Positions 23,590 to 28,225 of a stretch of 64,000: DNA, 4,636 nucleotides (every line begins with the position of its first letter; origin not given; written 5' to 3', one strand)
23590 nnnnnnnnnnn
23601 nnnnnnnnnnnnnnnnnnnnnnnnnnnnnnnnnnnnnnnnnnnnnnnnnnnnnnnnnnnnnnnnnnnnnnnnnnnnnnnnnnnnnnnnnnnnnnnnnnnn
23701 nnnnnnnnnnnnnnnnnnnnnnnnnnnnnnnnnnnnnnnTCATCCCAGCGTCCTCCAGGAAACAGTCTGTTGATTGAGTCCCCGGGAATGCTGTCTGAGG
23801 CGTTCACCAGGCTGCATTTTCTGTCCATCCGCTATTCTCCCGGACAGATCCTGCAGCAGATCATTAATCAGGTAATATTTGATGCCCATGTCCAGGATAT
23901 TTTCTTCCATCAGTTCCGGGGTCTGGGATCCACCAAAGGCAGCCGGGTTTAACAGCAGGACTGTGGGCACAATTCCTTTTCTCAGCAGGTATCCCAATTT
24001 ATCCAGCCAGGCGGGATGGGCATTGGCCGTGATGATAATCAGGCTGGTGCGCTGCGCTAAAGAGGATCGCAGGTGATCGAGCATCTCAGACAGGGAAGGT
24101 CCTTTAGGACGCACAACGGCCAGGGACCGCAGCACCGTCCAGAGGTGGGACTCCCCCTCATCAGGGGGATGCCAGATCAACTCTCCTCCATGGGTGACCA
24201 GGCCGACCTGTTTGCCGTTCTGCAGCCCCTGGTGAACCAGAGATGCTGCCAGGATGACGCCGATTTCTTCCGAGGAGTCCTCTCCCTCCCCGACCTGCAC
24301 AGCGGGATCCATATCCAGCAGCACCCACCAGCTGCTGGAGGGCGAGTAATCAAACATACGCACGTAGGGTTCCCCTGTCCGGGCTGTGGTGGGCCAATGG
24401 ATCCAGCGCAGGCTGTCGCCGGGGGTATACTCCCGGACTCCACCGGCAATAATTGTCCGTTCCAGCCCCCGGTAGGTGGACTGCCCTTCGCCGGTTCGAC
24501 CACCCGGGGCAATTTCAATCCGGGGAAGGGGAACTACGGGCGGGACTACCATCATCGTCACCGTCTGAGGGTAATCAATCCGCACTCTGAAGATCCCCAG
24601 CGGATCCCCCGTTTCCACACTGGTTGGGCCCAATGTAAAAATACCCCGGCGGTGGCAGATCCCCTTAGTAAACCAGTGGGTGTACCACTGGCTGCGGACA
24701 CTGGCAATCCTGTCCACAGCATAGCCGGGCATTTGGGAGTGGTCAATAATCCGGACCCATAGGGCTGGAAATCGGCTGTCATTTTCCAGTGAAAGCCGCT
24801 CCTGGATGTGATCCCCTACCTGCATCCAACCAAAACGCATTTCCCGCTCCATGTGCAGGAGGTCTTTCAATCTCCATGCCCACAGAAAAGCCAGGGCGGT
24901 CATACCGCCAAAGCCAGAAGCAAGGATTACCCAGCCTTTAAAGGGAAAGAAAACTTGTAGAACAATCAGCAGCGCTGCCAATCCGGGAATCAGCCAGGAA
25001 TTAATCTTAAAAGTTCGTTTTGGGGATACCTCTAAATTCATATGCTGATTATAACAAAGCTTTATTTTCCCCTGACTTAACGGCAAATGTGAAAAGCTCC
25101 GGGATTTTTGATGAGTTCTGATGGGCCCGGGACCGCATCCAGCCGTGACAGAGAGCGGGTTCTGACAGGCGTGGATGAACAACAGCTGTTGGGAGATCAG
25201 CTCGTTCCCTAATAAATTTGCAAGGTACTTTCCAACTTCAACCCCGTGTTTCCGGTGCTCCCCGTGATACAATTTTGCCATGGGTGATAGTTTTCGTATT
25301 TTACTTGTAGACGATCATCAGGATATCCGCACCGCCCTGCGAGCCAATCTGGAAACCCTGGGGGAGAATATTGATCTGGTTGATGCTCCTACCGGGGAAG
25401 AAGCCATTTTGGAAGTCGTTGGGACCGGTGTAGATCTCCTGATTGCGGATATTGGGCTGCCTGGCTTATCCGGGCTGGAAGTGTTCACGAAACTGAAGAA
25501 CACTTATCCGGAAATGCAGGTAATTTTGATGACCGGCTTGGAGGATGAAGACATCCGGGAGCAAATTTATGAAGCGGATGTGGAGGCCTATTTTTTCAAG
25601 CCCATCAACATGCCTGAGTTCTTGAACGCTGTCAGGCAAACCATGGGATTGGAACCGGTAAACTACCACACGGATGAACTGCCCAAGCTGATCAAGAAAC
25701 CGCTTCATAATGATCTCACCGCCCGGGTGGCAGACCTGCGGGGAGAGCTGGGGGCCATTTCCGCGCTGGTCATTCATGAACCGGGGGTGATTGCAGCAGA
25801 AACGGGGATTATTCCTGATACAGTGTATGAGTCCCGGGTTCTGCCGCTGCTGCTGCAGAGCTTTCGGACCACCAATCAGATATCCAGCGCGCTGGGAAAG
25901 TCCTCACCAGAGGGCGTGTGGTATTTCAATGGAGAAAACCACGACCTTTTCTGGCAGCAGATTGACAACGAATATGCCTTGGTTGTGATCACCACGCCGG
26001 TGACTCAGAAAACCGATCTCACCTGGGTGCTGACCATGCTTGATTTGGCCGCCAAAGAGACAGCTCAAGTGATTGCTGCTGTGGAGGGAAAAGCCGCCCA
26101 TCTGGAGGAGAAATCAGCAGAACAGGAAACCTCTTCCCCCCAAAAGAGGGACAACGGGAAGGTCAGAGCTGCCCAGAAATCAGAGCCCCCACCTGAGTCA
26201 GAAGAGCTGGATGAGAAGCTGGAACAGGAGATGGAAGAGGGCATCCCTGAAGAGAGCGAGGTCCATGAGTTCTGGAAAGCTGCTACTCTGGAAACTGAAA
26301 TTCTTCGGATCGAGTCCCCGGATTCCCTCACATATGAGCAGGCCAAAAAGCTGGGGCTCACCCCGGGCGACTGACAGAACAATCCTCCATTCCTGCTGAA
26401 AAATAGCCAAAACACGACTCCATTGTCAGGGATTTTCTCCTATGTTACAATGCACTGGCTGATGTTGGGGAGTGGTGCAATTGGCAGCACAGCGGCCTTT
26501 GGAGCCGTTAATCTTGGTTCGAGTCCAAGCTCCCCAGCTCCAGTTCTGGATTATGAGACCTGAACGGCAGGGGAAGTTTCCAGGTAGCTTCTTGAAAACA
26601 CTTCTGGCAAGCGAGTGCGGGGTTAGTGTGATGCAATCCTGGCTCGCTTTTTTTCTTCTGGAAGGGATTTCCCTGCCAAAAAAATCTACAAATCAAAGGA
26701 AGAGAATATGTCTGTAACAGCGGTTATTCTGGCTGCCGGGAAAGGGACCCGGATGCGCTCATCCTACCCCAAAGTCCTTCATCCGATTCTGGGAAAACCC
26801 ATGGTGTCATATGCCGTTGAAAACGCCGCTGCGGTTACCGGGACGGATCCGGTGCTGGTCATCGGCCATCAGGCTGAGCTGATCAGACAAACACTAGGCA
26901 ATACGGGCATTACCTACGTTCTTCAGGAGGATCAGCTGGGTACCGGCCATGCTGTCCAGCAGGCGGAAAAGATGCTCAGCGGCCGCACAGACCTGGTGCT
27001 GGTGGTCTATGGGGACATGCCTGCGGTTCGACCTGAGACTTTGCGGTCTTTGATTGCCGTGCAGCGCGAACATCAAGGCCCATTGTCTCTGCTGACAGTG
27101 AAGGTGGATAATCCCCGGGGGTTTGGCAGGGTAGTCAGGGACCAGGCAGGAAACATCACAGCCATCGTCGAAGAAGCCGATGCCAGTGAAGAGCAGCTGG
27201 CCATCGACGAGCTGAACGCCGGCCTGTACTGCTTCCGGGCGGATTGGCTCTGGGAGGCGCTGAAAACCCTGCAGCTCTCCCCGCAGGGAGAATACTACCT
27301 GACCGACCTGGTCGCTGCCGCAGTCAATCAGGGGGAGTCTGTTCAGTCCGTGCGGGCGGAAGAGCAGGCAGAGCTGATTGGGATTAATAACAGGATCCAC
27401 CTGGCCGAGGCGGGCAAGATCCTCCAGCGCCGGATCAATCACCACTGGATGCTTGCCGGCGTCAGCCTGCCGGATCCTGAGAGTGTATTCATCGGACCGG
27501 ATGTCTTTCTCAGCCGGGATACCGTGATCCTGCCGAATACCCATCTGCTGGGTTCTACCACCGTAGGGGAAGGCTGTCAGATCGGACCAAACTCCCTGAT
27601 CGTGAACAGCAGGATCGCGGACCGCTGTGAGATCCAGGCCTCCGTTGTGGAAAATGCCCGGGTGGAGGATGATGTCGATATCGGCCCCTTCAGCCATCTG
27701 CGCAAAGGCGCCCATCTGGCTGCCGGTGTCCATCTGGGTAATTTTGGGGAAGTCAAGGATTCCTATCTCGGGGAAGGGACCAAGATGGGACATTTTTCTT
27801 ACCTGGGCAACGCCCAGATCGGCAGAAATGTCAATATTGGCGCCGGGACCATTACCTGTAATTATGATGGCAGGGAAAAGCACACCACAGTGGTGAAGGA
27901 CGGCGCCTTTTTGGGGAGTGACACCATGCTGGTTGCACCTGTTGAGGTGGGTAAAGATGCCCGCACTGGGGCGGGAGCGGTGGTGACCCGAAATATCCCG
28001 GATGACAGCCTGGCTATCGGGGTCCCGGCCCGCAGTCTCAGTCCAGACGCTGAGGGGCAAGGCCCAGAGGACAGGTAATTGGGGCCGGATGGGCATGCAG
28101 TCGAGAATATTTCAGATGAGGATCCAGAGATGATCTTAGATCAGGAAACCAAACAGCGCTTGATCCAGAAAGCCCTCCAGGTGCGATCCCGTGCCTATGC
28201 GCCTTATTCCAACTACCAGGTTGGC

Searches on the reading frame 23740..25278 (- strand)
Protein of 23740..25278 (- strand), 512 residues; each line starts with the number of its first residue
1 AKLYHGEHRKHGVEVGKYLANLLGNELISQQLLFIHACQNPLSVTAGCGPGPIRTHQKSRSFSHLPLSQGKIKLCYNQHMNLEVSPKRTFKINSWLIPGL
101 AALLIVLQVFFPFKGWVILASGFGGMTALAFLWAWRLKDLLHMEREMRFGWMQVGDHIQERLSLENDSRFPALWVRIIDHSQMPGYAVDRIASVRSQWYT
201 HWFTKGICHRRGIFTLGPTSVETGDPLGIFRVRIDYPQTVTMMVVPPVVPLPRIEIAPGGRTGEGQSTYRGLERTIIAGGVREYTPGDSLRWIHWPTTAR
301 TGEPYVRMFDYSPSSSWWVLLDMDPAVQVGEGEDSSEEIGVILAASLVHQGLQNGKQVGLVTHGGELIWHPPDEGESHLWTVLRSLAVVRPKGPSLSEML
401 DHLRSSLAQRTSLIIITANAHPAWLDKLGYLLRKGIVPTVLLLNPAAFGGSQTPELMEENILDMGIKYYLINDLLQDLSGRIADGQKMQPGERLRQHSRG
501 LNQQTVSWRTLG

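Call 4: search_protein_families(library=pfam, proteins=[window:23740-25278:-], max_evalue=0.01)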
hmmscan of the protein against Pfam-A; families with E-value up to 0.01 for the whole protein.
window:23740-25278:- (512 aa): 1 family
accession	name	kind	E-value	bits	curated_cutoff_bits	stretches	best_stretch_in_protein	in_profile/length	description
PF01882.25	DUF58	-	5.7e-26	91.5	23.4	1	281-417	2-141/216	Protein of unknown function DUF58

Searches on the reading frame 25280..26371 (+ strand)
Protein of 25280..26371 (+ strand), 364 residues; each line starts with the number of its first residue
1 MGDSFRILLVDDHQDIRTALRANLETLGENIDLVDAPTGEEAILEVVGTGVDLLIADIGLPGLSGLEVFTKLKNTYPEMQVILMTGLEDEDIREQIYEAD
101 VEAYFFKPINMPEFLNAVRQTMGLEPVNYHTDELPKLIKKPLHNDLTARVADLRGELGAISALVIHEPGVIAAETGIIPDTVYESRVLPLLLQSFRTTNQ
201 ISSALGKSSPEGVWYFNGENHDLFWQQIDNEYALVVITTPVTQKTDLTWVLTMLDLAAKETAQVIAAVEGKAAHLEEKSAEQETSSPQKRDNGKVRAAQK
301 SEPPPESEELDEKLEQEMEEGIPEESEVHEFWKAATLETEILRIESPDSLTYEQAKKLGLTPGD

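Call 6: search_protein_families(library=pfam, proteins=[window:25280-26371:+], max_evalue=0.001)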
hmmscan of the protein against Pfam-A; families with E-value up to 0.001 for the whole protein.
window:25280-26371:+ (364 aa): 1 family
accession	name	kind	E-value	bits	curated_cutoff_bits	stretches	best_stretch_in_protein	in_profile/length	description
PF00072.30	Response_reg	-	9.4e-22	77.7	30.2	1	7-119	1-111/111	Response regulator receiver domain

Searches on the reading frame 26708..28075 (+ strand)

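Call 6: search_protein_families(library=pfam, proteins=[window:26708-28075:+], max_evalue=0.001)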
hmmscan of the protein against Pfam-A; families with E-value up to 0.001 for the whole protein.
window:26708-28075:+ (456 aa): 7 families
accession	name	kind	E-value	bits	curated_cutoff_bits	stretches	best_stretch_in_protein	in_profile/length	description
PF00132.30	Hexapep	-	1.2e-25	88.5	27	3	270-298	6-34/36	Bacterial transferase hexapeptide (six repeats)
PF00483.29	NTP_transferase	-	9.4e-23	81.5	21.2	1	5-217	2-221/245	Nucleotidyl transferase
PF12804.13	NTP_transf_3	-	2.3e-21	77.1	27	1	5-126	1-118/160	MobA-like NTP transferase domain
PF25084.1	LbH_EIF2B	-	5.8e-14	52.4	54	1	259-345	15-101/105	EIF2B subunit epsilon LbH domain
PF01128.25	IspD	-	3.7e-12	46.9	27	1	3-131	1-130/221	2-C-methyl-D-erythritol 4-phosphate cytidylyltransferase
PF14602.12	Hexapep_2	-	3e-06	27.3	27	0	398-428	6-34/34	Hexapeptide repeat of succinyl-transferase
PF02348.25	CTP_transf_3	-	0.00018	21.8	22.6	1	22-124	16-119/217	Cytidylyltransferase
